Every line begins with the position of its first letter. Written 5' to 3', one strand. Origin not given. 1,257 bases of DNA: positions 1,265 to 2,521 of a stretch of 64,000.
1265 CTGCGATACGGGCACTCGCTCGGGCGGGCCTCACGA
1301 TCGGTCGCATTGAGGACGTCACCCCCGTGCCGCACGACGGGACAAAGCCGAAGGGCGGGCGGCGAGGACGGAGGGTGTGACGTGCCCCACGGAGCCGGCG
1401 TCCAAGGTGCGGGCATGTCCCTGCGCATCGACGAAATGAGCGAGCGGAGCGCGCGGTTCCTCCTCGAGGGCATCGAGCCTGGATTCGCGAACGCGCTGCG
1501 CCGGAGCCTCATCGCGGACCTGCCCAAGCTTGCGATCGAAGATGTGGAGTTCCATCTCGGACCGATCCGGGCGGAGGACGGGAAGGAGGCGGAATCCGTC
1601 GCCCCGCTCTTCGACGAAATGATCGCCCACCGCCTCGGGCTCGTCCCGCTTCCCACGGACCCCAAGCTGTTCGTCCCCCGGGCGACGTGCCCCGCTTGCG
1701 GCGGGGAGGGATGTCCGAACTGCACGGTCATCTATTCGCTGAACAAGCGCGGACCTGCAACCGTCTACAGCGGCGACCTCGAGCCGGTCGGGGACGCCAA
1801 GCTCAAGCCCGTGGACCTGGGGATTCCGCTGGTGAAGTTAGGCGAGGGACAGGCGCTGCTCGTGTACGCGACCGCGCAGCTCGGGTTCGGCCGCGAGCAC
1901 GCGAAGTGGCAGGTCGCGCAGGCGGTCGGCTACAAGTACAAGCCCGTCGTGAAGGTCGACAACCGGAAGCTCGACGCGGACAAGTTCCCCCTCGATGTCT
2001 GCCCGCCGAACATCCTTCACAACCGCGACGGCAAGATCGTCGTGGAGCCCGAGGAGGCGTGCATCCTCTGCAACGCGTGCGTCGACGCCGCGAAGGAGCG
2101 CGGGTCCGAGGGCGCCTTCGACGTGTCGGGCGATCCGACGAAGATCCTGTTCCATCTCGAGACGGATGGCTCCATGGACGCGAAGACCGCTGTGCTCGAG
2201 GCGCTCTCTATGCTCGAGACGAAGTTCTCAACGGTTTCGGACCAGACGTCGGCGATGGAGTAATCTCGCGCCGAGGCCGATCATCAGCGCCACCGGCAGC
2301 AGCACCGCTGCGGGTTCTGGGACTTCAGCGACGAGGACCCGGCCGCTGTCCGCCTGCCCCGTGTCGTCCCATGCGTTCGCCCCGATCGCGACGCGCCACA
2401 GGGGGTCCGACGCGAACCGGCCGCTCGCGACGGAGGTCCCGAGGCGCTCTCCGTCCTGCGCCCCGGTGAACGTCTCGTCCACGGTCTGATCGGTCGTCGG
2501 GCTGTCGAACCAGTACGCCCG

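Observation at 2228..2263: VPEP-CTERM-like sorting signal of the FG-GAP protein overlaps the 3' end of rpoD; the conserved ribosomal/RNAP operon is truncated after rpoD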

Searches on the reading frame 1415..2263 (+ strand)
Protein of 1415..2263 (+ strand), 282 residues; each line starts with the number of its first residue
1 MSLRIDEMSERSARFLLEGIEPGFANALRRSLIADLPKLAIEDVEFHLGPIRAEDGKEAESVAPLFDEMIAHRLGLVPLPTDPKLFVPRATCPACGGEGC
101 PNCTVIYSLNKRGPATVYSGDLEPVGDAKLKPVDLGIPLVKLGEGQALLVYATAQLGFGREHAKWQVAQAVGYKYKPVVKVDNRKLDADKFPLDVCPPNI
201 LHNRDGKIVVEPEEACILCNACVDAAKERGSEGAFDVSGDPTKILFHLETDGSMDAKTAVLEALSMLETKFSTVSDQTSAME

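Call 14: find_related_loci(query=window:1415-2263:+, collection=genome_contigs, flank=10000)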
Query window:1415-2263:+ (282 aa) in genome_contigs; peptide patterns used: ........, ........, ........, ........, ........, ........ (x = any residue, [..] = any of these).
388 stretches matched a pattern; 311 encode a relative of the query (tblastn E <= 1e-3); the best 80 are kept; 80 distinct loci.
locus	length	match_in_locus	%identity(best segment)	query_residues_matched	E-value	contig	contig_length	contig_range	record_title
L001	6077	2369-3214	79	1-282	3e-158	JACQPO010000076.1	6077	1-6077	MAG: Methanobacteriota archaeon isolate NC_groundwater_1309_Ag_S-0.2um_67_55 S_p2_S4_coassembly_k141_1221350, whole geno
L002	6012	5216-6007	84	1-264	1e-153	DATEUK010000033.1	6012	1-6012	MAG TPA_asm: Thermoplasmata archaeon isolate SMAG_U8339 k141_2797183, whole genome shotgun sequence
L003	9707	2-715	81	45-282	9e-135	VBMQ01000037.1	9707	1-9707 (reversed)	MAG: Methanobacteriota archaeon isolate EA_27 14_1009_16_40cm_scaffold_19998, whole genome shotgun sequence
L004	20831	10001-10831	60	1-281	2e-116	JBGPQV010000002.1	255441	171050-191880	MAG: Thermoplasmata archaeon isolate OBJ1_062018_150_24 k141_2164209_length_255441_cov_15.0000, whole genome shotgun seq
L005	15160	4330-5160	60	1-281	1e-111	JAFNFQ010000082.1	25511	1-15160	MAG: Methanobacteriota archaeon isolate bin_16 PROKKA_contig000082, whole genome shotgun sequence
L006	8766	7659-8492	55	1-282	3e-105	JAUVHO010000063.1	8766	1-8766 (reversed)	MAG: Methanomassiliicoccales archaeon isolate CSMAG_404 CSMAG_404_k141_387497_length_8766_cov_9.9287, whole genome shotg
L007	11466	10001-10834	55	1-282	5e-105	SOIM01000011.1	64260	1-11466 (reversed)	MAG: Methanomassiliicoccales archaeon isolate E29_bin30 NODE_21_length_64260_cov_10.557869, whole genome shotgun sequenc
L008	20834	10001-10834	54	1-282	2e-103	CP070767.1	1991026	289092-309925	MAG: Methanobacteriota archaeon isolate bin24 chromosome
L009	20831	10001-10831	57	1-282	2e-102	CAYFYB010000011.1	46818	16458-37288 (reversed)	MAG TPA_asm: uncultured Methanomassiliicoccales archaeon isolate ERP108616_co2_1 genome assembly, contig: NODE_823_lengt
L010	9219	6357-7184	55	1-281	7e-102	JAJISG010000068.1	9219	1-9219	MAG: Thermoplasmatota archaeon isolate bin292 bin292_SY.153.16-18_bin.14.orig_68, whole genome shotgun sequence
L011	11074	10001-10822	60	7-282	8e-102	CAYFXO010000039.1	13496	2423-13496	MAG TPA_asm: uncultured Methanomassiliicoccales archaeon isolate ERP108616_co2_108 genome assembly, contig: NODE_7830_le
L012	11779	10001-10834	56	1-282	1e-101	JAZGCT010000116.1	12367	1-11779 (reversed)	MAG: Thermoplasmata archaeon isolate SCS3bin.24 SCS3bin.24_116, whole genome shotgun sequence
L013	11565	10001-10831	54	1-281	8e-101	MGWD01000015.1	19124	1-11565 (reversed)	MAG: Euryarchaeota archaeon RBG_19FT_COMBO_69_17 rbg_19ft_combo_scaffold_1813, whole genome shotgun sequence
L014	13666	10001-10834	55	1-282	5e-100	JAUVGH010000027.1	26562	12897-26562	MAG: Methanomassiliicoccales archaeon isolate CSMAG_371 CSMAG_371_k141_182730_length_26562_cov_9.0000, whole genome shot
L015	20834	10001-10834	54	1-282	2e-99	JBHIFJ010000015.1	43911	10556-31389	MAG: Thermoplasmata archaeon isolate b1.sp2_bin.40 NODE_115_length_43911_cov_22.033496, whole genome shotgun sequence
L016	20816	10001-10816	55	1-278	3e-99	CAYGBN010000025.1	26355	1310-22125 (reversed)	MAG TPA_asm: uncultured Methanomassiliicoccales archaeon isolate ERP108616_co2_28 genome assembly, contig: NODE_2436_len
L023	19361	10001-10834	54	1-282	1e-96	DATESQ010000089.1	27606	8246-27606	MAG TPA_asm: Thermoplasmata archaeon isolate SMAG_U8293 k141_2278721, whole genome shotgun sequence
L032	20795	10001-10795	56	1-271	6e-95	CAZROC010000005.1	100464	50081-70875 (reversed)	MAG TPA_asm: uncultured Thermoplasmata archaeon isolate SRP141559_co1_102 genome assembly, contig: NODE_31_length_100464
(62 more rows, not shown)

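Call 33: search_protein_families(library=ncbifam, proteins=[L032:15985-16977:+, L016:15179-16225:+, L032:17084-17680:+, L023:1-765:-, L005:11500-12582:-], max_evalue=0.01)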
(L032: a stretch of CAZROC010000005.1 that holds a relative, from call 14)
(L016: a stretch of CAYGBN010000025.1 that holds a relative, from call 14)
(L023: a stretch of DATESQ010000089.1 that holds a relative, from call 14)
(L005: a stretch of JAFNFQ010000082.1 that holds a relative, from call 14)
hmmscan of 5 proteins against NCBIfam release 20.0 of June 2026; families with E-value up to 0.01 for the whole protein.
L032:15985-16977:+ (330 aa): 15 families
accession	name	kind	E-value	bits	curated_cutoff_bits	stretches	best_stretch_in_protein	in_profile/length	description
TIGR04178.1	exo_archaeo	signature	4.1e-15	55.9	23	1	233-322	2-92/97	exosortase/archaeosortase family protein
TIGR03762.1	archaeo_artC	exception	1.3e-10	41.6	100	1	43-320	5-270/274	archaeosortase C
TIGR02602.1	8TM_EpsH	subfamily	9e-10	38.5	105.55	1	229-321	143-236/241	exosortase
NF046081.1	exosort_XrtX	exception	1.8e-09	37.7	170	1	222-325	63-161/168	exosortase X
TIGR04297.1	thauma_sortase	exception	8.8e-08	32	250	1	230-324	192-288/307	thaumarchaeosortase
TIGR03110.1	exosort_Gpos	exception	1.4e-07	31.6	102.75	1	229-319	85-173/187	exosortase family protein XrtG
TIGR04177.1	exosort_XrtH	exception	1.4e-05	25.1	86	1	233-324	67-153/158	exosortase H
TIGR03763.1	cyanoexo_CrtA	exception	1.6e-05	24.5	150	1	234-325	167-258/260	cyanoexosortase A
TIGR03109.2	exosort_XrtA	exception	0.00016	21.2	208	1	229-320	162-254/261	exosortase A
NF035943.2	exosort_XrtV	exception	0.00018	20.8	313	1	232-318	171-259/270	exosortase V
NF046083.1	exosort_XrtY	exception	0.00026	20.9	160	1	228-323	79-166/168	exosortase Y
TIGR04293.1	archaeo_artF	exception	0.001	19.1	150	1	226-323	64-157/166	archaeosortase family protein ArtF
TIGR04287.1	exosort_XrtK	exception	0.0027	17.2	55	1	227-325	57-158/163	exosortase K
TIGR04151.1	exosort_VPDSG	exception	0.0049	16.3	300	0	124-176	125-181/306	VPDSG-CTERM-specific exosortase XrtC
NF033464.1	cyanoexo_CrtC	exception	0.0077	15.8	225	1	231-314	180-263/278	cyanoexosortase C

L016:15179-16225:+ (348 aa): 0 families

L032:17084-17680:+ (198 aa): 0 families

L023:1-765:- (255 aa): 0 families

L005:11500-12582:- (360 aa): 0 families
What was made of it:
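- On PEF-CTERM sorting domain (TIGR03024): L032 enzyme: TIGR04178 55.9 bits (cut-off 23), ArtC TIGR03762 41.6 bits (cut-off 100) over the full length (call 33).
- Closest known: PEF-CTERM sorting signal / archaeosortase C. Same: An ArtC-like enzyme occurs in a Thermoplasmata relative (call 33).
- L032:15985-16977 scores 55.9 bits on TIGR04178 (cut-off 23), with ArtC as best subfamily over its full length (call 33).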

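Call 37: find_homologous_proteins(query=L032:15985-16977:+, max_evalue=0.00001)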
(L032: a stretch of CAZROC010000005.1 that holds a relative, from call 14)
Query L032:15985-16977:+ (330 aa): 7 proteins with E <= 0.00001 among 8000 candidates.
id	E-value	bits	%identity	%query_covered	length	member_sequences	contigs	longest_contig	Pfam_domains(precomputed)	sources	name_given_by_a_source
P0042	1.3e-215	733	100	100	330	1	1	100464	PF09721.16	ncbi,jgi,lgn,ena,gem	-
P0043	6.5e-109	382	57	92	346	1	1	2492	PF09721.16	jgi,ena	-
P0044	2.3e-100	354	55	90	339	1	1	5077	PF09721.16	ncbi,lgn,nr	ncbi:MAG: exosortase/archaeosortase family protein [Candidatus Thermoplasmatota archaeon]|nr:exosort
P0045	9.4e-98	346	53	90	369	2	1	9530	PF09721.16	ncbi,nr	ncbi:MAG: exosortase/archaeosortase family protein [Thermoplasmata archaeon]|nr:exosortase/archaeoso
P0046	3.5e-95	337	56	92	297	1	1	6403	PF09721.16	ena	-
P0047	6.9e-94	333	54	92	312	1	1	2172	PF09721.16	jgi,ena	-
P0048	1.0e-80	290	54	79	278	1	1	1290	PF09721.16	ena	-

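Call 39: find_homologous_proteins(query=A1, max_evalue=0.001)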
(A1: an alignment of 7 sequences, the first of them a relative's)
Query A1 (7 sequences) (330 aa, profile of the alignment): 7 proteins with E <= 0.001 among 8000 candidates.
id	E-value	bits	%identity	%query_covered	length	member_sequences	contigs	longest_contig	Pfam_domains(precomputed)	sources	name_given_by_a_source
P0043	6.3e-173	593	57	92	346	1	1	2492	PF09721.16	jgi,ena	-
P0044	9.1e-169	579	55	90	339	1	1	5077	PF09721.16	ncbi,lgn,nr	ncbi:MAG: exosortase/archaeosortase family protein [Candidatus Thermoplasmatota archaeon]|nr:exosort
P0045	3.3e-165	567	53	90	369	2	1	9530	PF09721.16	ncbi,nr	ncbi:MAG: exosortase/archaeosortase family protein [Thermoplasmata archaeon]|nr:exosortase/archaeoso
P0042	3.9e-156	537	100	100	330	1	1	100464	PF09721.16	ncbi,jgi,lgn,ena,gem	-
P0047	1.5e-155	535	54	92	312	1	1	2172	PF09721.16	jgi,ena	-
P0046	2.8e-154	531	56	92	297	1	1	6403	PF09721.16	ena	-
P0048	2.7e-130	452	54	79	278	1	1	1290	PF09721.16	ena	-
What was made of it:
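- Tried and rejected: Only 7 proteins were found, and the repeat with an alignment added nothing (calls 37, 39).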

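Call 47: search_protein_representatives(alignment_id=A1)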
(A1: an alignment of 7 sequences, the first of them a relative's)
Query: 7 sequences, 327 profile positions. Proteins with E-value up to 0.001 (for the whole library): 631; up to 1e-10: 91; up to 1e-30: 8. The best 150 are listed.
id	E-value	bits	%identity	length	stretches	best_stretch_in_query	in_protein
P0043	2.0e-173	592.5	-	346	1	2-326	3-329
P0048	8.5e-131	452.4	-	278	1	37-324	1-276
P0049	1.4e-74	267.6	-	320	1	9-311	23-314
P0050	1.8e-55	204.9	-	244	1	56-309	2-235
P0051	1.8e-34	135.8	-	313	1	19-309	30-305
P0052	5.3e-34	134.3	-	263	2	210-319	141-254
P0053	2.2e-32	128.9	-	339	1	16-316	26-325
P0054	5.5e-31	124.4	-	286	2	206-313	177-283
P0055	2.4e-26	109.1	-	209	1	99-310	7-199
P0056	3.0e-24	102.2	-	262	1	79-319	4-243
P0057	3.9e-24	101.9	-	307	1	16-313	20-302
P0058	4.3e-24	101.7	-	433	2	101-312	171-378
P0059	2.3e-23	99.3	-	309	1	10-313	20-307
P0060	3.9e-22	95.3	-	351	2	187-316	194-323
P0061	4.4e-22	95.1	-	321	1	10-312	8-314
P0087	2.5e-13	66.3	-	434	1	208-312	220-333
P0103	3.0e-12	62.8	-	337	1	89-300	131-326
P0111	6.0e-12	61.8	-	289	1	205-315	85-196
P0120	1.3e-11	60.7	-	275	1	205-314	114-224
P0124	2.1e-11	60.0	-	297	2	194-305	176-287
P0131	7.1e-11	58.3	-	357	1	209-312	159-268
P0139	1.2e-10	57.5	-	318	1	206-308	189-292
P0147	2.8e-10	56.3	-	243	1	129-308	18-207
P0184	3.1e-09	52.9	-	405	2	207-315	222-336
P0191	3.8e-09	52.6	-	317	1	209-306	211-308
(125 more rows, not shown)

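Call 49: list_cluster_members(proteins=[P0191, P0124, P0111, P0131, P0139, P0087, P0120, P0147, P0184, P0103])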
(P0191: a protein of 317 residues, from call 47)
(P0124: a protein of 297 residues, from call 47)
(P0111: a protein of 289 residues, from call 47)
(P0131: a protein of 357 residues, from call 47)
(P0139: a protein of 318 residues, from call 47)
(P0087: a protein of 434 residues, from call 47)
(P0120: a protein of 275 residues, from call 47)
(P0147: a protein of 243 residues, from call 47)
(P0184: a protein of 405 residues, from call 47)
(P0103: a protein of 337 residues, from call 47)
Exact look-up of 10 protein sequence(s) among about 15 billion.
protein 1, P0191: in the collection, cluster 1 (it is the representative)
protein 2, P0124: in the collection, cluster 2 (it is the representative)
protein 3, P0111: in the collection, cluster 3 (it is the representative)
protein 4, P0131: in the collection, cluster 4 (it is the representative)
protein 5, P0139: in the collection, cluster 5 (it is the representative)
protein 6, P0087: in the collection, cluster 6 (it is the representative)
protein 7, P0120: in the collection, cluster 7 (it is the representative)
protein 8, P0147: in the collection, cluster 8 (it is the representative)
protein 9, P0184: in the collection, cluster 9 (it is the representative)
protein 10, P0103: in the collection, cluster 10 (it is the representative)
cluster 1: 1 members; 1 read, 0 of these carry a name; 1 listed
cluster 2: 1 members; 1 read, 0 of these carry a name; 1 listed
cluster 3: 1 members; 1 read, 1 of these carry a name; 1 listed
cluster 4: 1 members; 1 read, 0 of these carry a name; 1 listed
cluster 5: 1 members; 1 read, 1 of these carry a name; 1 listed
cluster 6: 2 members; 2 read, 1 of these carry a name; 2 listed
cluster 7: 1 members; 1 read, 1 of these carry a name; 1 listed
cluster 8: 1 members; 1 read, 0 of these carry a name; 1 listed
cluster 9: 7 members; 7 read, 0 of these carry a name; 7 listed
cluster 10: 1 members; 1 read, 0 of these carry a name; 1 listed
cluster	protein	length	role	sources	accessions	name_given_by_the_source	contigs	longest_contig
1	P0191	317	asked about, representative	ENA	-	-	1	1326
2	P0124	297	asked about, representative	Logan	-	-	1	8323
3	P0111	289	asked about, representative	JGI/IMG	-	exosortase/archaeosortase family protein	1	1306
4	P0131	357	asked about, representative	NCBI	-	-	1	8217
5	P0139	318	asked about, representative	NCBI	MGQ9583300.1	MAG: exosortase/archaeosortase family protein [Thermoplasmatota archaeon]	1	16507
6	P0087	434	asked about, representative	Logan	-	-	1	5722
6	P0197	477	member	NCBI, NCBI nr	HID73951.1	MAG TPA: hypothetical protein EYP43_02745, partial [Thermoplasmata archaeon] | hypothetical protein [Thermoplasmata archaeon]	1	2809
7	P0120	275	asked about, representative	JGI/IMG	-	archaeosortase C (PEF-CTERM variant)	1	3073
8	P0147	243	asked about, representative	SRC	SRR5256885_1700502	-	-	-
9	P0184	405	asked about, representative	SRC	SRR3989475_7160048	-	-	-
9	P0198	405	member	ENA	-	-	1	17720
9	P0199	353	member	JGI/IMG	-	-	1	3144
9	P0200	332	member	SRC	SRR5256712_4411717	-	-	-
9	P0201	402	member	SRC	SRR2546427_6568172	-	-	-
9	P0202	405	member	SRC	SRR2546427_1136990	-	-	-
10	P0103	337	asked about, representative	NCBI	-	-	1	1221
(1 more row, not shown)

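Call 50: find_encoding_contigs(protein=P0139, flank=10000, max_places=3)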
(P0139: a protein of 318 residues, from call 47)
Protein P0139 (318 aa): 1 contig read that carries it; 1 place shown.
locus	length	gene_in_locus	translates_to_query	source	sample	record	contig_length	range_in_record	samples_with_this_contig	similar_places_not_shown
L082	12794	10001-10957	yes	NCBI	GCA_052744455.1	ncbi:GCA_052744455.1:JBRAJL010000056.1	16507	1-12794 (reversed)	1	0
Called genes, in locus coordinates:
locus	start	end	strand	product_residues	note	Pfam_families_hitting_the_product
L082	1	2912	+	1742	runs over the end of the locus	PF17032:Zn_ribbon_15 (faint), PF12773:DZR, PF13240:Zn_Ribbon_1 (weak), PF13248:Zn_ribbon_3 (weak)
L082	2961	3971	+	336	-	PF17835:NOG1_N, PF01926:MMR_HSR1, PF02421:FeoB_N, PF06858:NOG1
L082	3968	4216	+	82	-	-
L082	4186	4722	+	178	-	PF01135:PCMT, PF01209:Ubie_methyltran, PF05175:MTS (weak), PF08241:Methyltransf_11, PF08242:Methyltransf_12, PF13489:Methyltransf_23, PF13649:Methyltransf_25, PF13847:Methyltransf_31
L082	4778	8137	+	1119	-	PF03833:PolC_DP2_N, PF24844:PolC_DP2_central, PF24846:PolC_DP2_cat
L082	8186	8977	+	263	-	-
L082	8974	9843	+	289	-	PF07719:TPR_2 (faint), PF13432:TPR_16 (faint), PF13174:TPR_6 (faint), PF13414:TPR_11 (faint), PF13428:TPR_14 (faint), PF14559:TPR_19 (faint), PF04910:Tcf25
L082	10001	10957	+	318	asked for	-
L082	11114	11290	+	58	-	-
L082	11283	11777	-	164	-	-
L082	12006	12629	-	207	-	PF04892:VanZ-LLP1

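Call 53: find_encoding_contigs(protein=P0124, flank=10000, max_places=3)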
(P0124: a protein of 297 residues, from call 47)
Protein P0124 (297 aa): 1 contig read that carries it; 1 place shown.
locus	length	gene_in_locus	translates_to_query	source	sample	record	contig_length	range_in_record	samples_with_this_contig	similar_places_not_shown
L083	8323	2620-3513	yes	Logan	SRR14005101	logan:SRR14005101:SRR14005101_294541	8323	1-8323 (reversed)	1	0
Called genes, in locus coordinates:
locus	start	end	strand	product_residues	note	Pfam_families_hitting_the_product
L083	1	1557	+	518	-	?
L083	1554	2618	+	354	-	PF17957:Big_7 (faint)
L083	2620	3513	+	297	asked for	PF09721:Exosortase_EpsH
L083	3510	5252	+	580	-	-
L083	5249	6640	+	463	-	-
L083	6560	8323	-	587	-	?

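Call 54: find_encoding_contigs(protein=P0131, flank=10000, max_places=3)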
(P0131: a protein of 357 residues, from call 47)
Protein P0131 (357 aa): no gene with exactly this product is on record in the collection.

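Call 71: find_encoding_contigs(protein=P0045, flank=10000, max_places=2)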
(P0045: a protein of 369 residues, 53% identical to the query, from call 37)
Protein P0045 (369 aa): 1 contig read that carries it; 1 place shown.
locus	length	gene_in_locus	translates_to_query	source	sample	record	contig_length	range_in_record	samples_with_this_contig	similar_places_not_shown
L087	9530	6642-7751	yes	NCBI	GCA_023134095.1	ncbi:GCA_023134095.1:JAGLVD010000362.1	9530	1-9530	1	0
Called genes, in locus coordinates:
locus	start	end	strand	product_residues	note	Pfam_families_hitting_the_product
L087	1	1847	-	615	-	PF13620:CarboxypepD_reg (faint)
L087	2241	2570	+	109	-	-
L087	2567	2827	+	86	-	-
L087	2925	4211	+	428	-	PF00464:SHMT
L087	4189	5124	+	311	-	PF03168:LEA_2 (weak)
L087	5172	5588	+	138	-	PF11969:DcpS_C, PF01230:HIT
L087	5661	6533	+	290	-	-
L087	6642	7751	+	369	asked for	PF09721:Exosortase_EpsH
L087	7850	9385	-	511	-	PF02885:Glycos_trans_3N, PF00591:Glycos_transf_3, PF07831:PYNP_C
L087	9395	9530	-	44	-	PF00016:RuBisCO_large (weak)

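Call 78: find_related_loci(query=A1, collection=metagenome_contigs, flank=10000)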
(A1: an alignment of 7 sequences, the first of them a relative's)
Query A1 (330 aa) in metagenome_contigs; peptide patterns used: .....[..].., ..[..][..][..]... (x = any residue, [..] = any of these).
173 stretches matched a pattern; 4 encode a relative of the query (tblastn E <= 1e-3); 4 distinct loci.
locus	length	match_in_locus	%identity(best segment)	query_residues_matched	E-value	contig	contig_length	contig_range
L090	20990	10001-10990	100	1-330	0e+0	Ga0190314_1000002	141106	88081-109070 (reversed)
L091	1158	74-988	57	23-325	4e-121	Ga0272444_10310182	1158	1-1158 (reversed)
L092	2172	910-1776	52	14-325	1e-109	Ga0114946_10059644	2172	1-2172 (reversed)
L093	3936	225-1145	40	10-324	5e-66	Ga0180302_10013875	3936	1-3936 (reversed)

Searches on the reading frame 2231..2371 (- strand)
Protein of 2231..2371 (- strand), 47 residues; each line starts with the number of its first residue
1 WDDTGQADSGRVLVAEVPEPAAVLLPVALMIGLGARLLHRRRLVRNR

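Call 9: search_protein_families(library=ncbifam, proteins=[window:2231-2371:-, window:2231-2344:-], max_evalue=10)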
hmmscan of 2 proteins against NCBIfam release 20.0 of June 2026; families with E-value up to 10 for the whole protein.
seq(47 aa): 5 families
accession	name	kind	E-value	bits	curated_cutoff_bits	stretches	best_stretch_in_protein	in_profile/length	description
NF038129.1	PEP_NF038129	equivalog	0.0028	17.5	65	1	8-42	162-193/194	NF038129 family PEP-CTERM protein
NF038120.1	PEP_CTERM_QFxxD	subfamily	0.045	13.6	80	1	14-42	190-214/215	NF038120 family PEP-CTERM protein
NF033554.9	floc_PepA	equivalog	0.075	12.8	80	1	6-36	227-256/261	flocculation-associated PEP-CTERM protein PepA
NF038126.1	PEP_CTERM_FxDxF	subfamily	0.09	13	50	1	9-35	134-157/165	FxDxF family PEP-CTERM protein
TIGR03382.1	GC_trans_RRR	domain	4.1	8.2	15.85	1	20-42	7-27/27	MYXO-CTERM sorting domain-containing protein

seq(38 aa): 6 families
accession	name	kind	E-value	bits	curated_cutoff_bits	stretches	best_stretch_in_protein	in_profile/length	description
NF038129.1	PEP_NF038129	equivalog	0.038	13.8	65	1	5-33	168-193/194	NF038129 family PEP-CTERM protein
NF038120.1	PEP_CTERM_QFxxD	subfamily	0.053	13.4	80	1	5-33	190-214/215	NF038120 family PEP-CTERM protein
NF038124.1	PEP_CTERM_TLD_A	exception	0.28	10.7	100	1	5-31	208-234/235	PEP_CTERM-anchored TLD domain-containing protein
NF033554.9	floc_PepA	equivalog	0.93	9.2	80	1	6-27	235-256/261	flocculation-associated PEP-CTERM protein PepA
TIGR03382.1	GC_trans_RRR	domain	3.6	8.4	15.85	1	11-33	7-27/27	MYXO-CTERM sorting domain-containing protein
TIGR02595.1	PEP_CTERM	domain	4.9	8.2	16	0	8-32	1-23/24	PEP-CTERM sorting domain-containing protein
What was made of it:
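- Closest known: Bacterial PEP-CTERM / exosortase. Same: There are weak hits to the tails of several PEP-CTERM protein families (call 9).
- The window tail gives weak hits to tails of PEP-CTERM families (call 9).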

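Call 10: search_protein_families(library=pfam, proteins=[window:2231-2371:-], max_evalue=10)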
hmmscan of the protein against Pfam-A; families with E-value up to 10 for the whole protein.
seq(47 aa): 1 family
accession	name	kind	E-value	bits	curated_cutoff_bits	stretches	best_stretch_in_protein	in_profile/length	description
PF07589.16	PEP-CTERM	-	1.7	9.3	20.7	1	17-41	2-24/24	PEP-CTERM motif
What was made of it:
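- On PEP-CTERM sorting domain (TIGR02595 / PF07589): PF07589 9.3 bits against 20.7 (calls 9, 10).
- Curated HMM thresholds are not met for the window tail (calls 9, 10). Short HMMs give only sub-threshold scores (calls 9, 10).
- Tried and rejected: The window tail against NCBIfam and Pfam gave only sub-threshold PEP-CTERM matches (calls 9, 10).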
